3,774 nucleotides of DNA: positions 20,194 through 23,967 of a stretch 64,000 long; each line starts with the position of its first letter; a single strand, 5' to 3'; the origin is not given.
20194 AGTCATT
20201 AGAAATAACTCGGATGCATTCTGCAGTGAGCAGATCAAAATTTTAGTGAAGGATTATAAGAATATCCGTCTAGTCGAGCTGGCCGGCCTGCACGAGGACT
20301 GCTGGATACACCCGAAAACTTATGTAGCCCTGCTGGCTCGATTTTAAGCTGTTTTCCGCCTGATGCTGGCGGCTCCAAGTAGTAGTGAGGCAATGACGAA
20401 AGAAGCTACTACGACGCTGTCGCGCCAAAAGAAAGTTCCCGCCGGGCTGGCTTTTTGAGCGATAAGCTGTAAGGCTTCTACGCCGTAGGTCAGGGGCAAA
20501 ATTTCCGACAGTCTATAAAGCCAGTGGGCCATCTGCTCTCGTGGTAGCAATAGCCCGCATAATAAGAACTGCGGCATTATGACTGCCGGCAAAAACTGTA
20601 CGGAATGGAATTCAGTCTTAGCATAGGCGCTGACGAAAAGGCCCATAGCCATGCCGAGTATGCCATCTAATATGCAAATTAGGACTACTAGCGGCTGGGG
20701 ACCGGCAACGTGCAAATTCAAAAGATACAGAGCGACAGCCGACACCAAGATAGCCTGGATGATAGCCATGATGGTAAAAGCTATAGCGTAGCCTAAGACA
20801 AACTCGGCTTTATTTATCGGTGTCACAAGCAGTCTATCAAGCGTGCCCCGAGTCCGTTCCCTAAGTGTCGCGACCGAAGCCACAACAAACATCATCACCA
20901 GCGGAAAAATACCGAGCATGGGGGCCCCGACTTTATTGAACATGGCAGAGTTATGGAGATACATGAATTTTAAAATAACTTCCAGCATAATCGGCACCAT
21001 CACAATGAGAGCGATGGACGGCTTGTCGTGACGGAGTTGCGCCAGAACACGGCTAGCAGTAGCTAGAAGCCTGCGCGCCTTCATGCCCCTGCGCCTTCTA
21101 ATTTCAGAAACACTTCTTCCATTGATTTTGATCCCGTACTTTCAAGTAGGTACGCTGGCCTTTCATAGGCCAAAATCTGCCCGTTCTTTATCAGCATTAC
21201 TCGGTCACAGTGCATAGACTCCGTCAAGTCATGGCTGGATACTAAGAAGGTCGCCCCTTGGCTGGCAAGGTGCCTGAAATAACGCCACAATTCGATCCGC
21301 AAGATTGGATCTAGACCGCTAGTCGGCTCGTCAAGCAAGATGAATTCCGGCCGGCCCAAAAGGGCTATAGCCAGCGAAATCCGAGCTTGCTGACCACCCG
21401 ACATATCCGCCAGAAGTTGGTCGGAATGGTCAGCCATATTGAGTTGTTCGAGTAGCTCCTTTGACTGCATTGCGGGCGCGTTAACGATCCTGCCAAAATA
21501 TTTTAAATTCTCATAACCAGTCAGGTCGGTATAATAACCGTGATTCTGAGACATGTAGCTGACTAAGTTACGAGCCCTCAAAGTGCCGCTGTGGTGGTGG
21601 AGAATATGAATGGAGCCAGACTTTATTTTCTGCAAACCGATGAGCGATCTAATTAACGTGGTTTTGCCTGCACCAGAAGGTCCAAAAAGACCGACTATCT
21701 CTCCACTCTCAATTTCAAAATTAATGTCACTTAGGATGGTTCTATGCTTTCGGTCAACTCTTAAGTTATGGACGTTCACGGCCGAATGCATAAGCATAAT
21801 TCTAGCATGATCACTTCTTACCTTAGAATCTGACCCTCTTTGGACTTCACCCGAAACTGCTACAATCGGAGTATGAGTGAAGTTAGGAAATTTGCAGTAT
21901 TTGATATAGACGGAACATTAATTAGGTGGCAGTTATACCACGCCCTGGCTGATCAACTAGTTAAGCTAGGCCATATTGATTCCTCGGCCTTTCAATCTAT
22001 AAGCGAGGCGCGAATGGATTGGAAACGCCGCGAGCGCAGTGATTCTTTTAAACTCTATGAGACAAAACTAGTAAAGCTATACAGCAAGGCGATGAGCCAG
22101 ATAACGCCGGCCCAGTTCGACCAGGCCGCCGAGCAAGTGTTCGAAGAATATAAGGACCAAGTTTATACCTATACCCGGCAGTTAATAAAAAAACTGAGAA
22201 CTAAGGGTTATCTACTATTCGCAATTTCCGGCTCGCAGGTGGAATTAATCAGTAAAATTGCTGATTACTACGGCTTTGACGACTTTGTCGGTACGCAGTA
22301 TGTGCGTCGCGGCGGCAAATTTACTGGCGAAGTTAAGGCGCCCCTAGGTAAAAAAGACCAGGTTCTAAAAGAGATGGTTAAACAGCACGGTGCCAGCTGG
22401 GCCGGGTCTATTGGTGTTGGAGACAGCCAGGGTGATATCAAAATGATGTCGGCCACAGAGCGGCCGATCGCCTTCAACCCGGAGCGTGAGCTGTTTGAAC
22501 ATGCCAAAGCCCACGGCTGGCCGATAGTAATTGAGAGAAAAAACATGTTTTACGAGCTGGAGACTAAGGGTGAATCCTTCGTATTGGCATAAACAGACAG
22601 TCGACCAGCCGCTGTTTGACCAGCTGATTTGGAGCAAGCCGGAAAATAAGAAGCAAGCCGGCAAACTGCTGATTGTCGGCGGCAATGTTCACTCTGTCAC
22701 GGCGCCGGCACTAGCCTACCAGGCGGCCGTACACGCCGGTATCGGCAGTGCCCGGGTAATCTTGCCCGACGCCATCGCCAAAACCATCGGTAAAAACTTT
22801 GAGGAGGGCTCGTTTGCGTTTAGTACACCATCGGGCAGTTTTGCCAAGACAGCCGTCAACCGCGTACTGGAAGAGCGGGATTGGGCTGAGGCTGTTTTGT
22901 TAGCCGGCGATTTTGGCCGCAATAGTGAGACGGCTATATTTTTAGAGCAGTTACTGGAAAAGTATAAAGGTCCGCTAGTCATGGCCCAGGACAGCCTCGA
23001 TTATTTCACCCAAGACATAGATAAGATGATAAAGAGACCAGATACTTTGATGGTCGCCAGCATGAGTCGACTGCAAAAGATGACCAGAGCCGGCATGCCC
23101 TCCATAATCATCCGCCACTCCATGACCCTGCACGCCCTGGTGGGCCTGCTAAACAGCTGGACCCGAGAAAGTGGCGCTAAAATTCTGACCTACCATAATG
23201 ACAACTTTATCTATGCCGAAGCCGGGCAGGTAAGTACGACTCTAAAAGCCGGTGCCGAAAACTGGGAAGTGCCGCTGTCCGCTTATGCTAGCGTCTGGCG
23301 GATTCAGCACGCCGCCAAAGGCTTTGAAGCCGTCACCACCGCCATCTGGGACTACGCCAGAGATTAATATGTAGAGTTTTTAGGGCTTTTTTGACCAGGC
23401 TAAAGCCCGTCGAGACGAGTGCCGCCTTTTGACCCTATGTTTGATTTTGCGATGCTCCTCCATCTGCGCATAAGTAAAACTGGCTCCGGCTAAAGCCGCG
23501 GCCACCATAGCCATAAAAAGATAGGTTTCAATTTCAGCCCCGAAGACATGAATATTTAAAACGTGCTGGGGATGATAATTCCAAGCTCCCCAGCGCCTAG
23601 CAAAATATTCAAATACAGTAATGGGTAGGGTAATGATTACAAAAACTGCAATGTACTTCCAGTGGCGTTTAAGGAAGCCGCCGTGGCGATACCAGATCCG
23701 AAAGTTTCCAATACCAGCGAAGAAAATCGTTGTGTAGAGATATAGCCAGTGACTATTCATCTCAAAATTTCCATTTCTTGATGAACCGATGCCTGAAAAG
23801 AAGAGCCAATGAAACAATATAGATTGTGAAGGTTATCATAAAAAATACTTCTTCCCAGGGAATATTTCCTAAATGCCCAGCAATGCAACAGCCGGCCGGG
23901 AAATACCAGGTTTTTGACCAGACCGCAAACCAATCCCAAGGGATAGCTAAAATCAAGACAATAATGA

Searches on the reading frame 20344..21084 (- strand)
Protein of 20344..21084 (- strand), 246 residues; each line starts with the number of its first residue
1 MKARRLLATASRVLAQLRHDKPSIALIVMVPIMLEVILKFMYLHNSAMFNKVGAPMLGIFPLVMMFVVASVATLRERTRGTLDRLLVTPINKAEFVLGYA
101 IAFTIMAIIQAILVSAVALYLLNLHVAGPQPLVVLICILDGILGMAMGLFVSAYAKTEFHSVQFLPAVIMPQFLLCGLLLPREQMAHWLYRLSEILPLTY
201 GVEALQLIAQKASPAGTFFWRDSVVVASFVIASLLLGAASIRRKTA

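Call 28: search_protein_families(library=pfam, proteins=[window:20344-21084:-])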
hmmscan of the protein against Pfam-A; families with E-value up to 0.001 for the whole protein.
window:20344-21084:- (246 aa): 4 families
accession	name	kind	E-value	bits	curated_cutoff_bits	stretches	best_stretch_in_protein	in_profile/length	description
PF01061.29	ABC2_membrane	-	7.5e-34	117.5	26.9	1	7-206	4-207/211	ABC-2 type transporter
PF12698.13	ABC2_membrane_3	-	5.8e-19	68.8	31.6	1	20-238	134-346/347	ABC-2 family transporter protein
PF12679.13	ABC2_membrane_2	-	7e-06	25.9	27.2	1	58-169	75-156/283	ABC-2 family transporter protein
PF12730.13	ABC2_membrane_4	-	0.00052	20.5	27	1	24-154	16-158/179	ABC-2 family transporter protein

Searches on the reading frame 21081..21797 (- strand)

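Call 29: search_protein_families(library=pfam, proteins=[window:21081-21797:-])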
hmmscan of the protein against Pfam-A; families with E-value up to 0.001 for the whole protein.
window:21081-21797:- (238 aa): 5 families
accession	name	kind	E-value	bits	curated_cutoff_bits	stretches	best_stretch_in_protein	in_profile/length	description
PF00005.33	ABC_tran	-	2e-30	106.6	25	1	22-160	1-137/137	ABC transporter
PF13304.12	AAA_21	-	2.1e-10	41.6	27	1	129-191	235-300/304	AAA domain, putative AbiEii toxin, Type IV TA system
PF02463.25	SMC_N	-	7.6e-06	26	40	1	33-203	25-211/220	RecF/RecN/SMC N terminal domain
PF03193.22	RsgA_GTPase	-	1.4e-05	25.4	30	1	7-94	82-167/174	RsgA GTPase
PF13401.12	AAA_22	-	0.00091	20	27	0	34-73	7-47/130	AAA domain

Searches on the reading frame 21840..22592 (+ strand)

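Call 29: search_protein_families(library=pfam, proteins=[window:21840-22592:+])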
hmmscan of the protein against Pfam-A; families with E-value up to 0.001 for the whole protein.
window:21840-22592:+ (250 aa): 3 families
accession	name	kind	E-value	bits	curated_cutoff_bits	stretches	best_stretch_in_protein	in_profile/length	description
PF12710.13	HAD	-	1.7e-20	74.7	27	1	19-203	1-188/189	haloacid dehalogenase-like hydrolase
PF00702.32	Hydrolase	-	3.6e-10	41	26.4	1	19-204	4-188/191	haloacid dehalogenase-like hydrolase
PF08282.18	Hydrolase_3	-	3e-06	27.6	20.9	0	161-212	177-228/255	haloacid dehalogenase-like hydrolase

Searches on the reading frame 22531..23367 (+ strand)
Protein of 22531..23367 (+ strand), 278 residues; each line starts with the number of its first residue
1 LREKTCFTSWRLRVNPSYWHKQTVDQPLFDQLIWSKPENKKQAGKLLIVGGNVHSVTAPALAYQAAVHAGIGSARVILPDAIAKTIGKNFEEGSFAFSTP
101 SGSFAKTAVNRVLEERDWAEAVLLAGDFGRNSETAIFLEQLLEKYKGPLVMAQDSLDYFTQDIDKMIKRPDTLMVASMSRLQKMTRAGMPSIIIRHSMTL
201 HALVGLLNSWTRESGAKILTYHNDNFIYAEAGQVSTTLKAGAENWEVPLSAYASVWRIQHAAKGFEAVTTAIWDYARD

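Call 29: search_protein_families(library=pfam, proteins=[window:22531-23367:+])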
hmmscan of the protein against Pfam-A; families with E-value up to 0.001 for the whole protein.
window:22531-23367:+ (278 aa): 1 family
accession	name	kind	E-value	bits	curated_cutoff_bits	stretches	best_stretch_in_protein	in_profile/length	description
PF01256.23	Carb_kinase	-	1.1e-05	25.5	27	1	46-167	1-113/242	NAD(P)H-hydrate dehydratase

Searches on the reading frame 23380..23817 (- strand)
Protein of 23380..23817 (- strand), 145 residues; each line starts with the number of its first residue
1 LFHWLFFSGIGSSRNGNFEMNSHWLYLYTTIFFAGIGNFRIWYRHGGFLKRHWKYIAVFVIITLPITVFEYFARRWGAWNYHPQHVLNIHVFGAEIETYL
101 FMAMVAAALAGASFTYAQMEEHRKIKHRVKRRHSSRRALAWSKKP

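Call 29: search_protein_families(library=pfam, proteins=[window:23380-23817:-])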
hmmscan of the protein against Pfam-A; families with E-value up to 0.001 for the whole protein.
window:23380-23817:- (145 aa): 1 family
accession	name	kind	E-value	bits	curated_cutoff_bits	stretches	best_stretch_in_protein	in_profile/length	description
PF18916.5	Lycopene_cyc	-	3.4e-06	28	27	1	26-105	2-81/92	Lycopene cyclase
